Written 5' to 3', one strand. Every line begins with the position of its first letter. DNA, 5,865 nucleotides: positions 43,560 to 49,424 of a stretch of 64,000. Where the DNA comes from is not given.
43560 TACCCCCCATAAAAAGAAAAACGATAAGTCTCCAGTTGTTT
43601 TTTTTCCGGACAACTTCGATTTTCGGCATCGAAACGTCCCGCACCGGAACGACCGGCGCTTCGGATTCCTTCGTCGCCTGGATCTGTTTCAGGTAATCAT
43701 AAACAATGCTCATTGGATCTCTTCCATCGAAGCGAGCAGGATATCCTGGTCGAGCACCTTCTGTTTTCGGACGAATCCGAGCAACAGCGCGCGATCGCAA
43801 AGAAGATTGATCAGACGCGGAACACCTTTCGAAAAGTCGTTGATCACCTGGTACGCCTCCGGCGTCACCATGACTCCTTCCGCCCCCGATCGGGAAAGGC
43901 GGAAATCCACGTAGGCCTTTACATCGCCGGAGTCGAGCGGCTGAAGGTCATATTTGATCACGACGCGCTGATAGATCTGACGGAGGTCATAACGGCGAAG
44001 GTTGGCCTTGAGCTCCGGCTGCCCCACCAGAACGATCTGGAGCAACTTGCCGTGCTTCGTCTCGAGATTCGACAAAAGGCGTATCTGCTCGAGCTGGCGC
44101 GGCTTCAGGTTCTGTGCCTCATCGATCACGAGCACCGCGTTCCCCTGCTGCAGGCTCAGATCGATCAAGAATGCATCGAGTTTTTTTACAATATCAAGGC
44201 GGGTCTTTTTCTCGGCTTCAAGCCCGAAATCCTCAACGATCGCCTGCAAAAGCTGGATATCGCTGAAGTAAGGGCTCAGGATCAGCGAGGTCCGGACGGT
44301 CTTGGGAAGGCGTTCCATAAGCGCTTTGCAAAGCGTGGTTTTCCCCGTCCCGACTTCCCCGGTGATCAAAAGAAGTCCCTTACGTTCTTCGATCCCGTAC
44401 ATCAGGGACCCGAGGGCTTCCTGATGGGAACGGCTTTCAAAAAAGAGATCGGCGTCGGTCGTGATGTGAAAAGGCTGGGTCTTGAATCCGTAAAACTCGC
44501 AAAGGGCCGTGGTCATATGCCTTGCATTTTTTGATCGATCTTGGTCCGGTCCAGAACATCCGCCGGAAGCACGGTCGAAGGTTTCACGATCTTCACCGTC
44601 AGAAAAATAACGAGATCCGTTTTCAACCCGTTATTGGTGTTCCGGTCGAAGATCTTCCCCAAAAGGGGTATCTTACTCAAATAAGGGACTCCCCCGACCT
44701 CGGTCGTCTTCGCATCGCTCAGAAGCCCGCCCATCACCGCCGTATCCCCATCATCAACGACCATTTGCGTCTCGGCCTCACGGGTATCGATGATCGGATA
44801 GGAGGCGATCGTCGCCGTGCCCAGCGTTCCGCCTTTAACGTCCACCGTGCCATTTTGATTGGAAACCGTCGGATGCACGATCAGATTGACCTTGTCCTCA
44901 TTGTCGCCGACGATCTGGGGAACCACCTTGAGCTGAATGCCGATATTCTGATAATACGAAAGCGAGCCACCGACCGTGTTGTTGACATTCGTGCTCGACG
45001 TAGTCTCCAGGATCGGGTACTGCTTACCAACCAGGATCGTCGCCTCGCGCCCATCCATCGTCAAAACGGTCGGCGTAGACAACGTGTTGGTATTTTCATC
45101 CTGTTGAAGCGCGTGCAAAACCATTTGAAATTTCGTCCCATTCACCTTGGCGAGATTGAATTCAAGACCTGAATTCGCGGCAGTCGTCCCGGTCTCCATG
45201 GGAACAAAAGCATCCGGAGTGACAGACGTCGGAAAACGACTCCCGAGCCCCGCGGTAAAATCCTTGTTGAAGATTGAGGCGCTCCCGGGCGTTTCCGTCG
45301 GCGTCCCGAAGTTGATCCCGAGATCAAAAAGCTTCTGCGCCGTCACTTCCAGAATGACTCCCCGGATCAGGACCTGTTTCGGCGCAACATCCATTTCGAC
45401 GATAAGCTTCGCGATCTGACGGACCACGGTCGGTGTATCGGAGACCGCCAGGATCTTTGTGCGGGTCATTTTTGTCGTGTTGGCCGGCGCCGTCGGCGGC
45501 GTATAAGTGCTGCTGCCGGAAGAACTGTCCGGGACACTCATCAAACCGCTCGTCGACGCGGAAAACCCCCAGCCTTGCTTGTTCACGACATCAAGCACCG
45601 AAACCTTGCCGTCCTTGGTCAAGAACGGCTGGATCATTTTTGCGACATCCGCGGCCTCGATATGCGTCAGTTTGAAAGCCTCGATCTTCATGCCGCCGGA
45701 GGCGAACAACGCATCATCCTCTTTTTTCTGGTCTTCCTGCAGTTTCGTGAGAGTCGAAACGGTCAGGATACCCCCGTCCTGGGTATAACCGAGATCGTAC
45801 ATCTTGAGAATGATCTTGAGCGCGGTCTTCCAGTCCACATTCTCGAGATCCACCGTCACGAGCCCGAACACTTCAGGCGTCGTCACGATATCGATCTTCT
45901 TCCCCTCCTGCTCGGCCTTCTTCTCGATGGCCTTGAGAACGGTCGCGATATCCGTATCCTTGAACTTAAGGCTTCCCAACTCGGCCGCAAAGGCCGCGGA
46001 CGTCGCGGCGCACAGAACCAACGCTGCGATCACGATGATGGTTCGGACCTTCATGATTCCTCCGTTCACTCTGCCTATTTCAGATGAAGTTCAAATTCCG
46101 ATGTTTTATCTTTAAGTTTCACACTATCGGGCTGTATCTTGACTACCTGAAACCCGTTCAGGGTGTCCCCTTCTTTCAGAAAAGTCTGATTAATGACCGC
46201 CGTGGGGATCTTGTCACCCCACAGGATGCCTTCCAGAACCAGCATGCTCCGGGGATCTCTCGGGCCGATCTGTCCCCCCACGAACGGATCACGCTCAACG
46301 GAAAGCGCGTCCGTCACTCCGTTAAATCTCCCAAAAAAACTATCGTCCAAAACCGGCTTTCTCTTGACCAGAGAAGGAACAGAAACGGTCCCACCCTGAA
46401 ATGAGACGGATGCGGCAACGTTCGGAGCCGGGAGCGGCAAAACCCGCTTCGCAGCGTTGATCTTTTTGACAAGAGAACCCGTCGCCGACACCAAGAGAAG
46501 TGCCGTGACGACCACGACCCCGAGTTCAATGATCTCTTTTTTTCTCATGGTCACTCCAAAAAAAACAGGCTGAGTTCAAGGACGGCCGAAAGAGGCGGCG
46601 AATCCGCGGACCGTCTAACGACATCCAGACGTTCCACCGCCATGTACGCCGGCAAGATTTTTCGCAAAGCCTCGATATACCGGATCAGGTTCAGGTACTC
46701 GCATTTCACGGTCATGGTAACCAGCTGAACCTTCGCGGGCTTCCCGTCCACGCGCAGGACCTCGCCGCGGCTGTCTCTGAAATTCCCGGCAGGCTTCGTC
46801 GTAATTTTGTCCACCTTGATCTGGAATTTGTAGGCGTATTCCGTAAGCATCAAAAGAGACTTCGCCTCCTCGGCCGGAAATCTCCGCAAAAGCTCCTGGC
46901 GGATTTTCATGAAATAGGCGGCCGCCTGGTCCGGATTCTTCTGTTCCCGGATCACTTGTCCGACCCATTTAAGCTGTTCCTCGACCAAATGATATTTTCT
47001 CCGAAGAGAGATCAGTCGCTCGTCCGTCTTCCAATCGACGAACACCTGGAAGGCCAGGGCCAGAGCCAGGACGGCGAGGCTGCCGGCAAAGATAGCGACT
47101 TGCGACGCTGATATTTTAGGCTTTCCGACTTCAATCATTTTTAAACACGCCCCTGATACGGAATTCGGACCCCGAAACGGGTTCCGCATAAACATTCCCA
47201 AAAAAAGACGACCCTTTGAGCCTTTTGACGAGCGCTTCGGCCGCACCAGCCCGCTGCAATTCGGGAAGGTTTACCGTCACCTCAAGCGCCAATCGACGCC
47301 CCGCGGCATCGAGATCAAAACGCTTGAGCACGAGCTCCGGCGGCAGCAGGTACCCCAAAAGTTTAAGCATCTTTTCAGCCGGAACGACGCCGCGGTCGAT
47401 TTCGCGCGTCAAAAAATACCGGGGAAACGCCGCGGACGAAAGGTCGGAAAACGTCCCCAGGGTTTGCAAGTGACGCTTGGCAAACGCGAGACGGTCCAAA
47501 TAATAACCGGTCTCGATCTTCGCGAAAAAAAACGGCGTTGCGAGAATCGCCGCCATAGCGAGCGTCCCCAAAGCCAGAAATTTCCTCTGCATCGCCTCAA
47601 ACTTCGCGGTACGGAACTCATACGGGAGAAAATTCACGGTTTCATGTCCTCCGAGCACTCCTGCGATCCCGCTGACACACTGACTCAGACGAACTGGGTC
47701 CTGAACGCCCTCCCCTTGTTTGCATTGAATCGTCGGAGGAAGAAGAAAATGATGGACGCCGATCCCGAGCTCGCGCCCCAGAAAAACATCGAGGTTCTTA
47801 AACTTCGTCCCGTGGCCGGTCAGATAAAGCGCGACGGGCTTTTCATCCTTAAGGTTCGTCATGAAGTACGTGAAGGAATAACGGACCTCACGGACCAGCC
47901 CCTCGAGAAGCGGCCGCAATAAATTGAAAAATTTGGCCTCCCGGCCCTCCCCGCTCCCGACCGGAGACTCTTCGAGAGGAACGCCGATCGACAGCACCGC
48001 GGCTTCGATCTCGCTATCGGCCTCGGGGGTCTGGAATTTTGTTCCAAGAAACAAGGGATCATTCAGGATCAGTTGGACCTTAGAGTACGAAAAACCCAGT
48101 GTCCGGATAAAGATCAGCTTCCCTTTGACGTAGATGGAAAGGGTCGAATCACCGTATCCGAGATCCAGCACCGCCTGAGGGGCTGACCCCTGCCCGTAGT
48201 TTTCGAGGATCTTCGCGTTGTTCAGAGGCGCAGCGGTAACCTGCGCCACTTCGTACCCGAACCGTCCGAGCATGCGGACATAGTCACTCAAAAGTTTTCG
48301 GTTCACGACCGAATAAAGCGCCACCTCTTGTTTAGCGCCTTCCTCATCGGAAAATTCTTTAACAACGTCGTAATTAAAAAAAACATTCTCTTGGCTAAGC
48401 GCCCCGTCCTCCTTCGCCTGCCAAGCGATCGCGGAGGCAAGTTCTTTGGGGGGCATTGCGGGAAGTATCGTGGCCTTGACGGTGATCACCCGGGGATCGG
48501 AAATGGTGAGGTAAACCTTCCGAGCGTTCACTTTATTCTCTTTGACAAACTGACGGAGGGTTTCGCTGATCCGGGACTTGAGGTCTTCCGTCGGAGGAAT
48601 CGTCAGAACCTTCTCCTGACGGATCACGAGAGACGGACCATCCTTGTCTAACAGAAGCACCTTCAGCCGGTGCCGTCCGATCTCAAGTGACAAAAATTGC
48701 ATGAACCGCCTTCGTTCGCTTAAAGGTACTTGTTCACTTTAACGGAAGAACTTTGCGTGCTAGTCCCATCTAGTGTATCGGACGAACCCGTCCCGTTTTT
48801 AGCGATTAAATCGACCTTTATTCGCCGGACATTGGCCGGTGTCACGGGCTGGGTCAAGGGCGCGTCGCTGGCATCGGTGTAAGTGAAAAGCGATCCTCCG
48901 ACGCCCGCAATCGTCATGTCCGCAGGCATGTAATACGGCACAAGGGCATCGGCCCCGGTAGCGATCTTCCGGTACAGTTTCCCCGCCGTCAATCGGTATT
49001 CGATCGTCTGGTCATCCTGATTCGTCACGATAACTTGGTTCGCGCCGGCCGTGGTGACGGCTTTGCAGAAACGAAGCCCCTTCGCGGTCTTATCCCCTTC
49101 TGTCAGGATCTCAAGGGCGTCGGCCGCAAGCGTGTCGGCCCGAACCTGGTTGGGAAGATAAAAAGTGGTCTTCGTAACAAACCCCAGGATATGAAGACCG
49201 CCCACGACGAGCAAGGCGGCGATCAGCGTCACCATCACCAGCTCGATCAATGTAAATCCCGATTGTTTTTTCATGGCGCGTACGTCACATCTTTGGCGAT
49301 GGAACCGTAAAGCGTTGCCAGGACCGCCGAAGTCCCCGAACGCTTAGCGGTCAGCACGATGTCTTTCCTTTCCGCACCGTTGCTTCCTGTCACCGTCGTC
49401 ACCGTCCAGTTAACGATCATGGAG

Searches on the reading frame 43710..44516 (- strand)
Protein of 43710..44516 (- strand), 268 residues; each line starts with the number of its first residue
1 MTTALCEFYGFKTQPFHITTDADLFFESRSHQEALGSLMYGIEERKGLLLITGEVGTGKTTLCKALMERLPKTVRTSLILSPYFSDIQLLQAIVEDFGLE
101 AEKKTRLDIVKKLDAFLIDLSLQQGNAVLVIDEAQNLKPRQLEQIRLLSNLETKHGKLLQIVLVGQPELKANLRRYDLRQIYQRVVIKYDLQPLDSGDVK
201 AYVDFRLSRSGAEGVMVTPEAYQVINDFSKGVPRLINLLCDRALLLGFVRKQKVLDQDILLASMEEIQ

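Call 26: search_protein_families(library=pfam, proteins=[window:43710-44516:-], max_evalue=0.0001)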
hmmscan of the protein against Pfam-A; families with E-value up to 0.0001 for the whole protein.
window:43710-44516:- (268 aa): 9 families
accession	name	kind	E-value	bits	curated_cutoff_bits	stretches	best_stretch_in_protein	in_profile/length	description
PF13401.12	AAA_22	-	2.9e-27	96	27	1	44-170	3-127/130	AAA domain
PF13191.12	AAA_16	-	8.4e-12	46.3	32.6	1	30-154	7-161/167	AAA ATPase domain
PF13604.12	AAA_30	-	2.3e-06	27.9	27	1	43-167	15-125/191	AAA domain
PF09848.15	SLFN-g3_helicase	-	5.2e-06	26.4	24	1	48-140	3-94/354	Schlafen group 3, DNA/RNA helicase domain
PF13245.12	AAA_19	-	1.1e-05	26.1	25.1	1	46-166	11-125/134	AAA domain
PF13238.12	AAA_18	-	1.4e-05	26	29.4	1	50-133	2-79/128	AAA domain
PF24883.2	NPHP3_N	-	5e-05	24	24.8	0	45-76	21-52/164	Nephrocystin 3, N-terminal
PF00004.35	AAA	-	6.4e-05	23.9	21.2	0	49-141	1-73/131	ATPase family associated with various cellular activities (AAA)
PF02367.23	TsaE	-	7.7e-05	23.1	26.6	0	30-85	5-57/128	Threonylcarbamoyl adenosine biosynthesis protein TsaE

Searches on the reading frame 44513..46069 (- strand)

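Call 26: search_protein_families(library=pfam, proteins=[window:44513-46069:-], max_evalue=0.0001)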
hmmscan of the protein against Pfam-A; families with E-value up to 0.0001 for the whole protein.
window:44513-46069:- (518 aa): 3 families
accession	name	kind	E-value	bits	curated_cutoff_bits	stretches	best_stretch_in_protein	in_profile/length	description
PF00263.26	Secretin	-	6.4e-43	146.7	27.5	1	320-496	1-169/169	Bacterial type II and III secretion system protein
PF03958.22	Secretin_N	-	3.4e-07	30.8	28.2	0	130-160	2-39/69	Bacterial type II/III secretion system short domain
PF07660.19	STN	-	1.3e-06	28.5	28.4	1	70-105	15-50/52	Secretin and TonB N terminus short domain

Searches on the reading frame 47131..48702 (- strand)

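Call 27: search_protein_families(library=pfam, proteins=[window:47131-48702:-], max_evalue=0.0001)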
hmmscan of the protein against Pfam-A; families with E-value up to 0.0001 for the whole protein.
window:47131-48702:- (523 aa): 1 family
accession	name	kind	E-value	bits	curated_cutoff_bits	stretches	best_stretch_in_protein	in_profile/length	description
PF11104.14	PilM_2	-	3.1e-11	43.3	27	1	8-204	4-210/340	Type IV pilus assembly protein PilM;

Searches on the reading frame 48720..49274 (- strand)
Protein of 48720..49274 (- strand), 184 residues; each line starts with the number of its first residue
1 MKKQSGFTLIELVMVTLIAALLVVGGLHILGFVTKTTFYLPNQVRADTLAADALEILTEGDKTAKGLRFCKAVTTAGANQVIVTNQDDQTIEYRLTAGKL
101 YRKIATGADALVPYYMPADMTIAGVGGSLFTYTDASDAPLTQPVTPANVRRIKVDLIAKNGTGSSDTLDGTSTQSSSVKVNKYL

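Call 27: search_protein_families(library=pfam, proteins=[window:48720-49274:-], max_evalue=0.0001)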
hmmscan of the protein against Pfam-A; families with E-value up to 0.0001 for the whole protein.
window:48720-49274:- (184 aa): 1 family
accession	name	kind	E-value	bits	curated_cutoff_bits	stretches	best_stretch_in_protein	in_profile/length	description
PF07963.17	N_methyl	-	1.9e-06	27.6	21.2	1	1-25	1-25/27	Prokaryotic N-terminal methylation motif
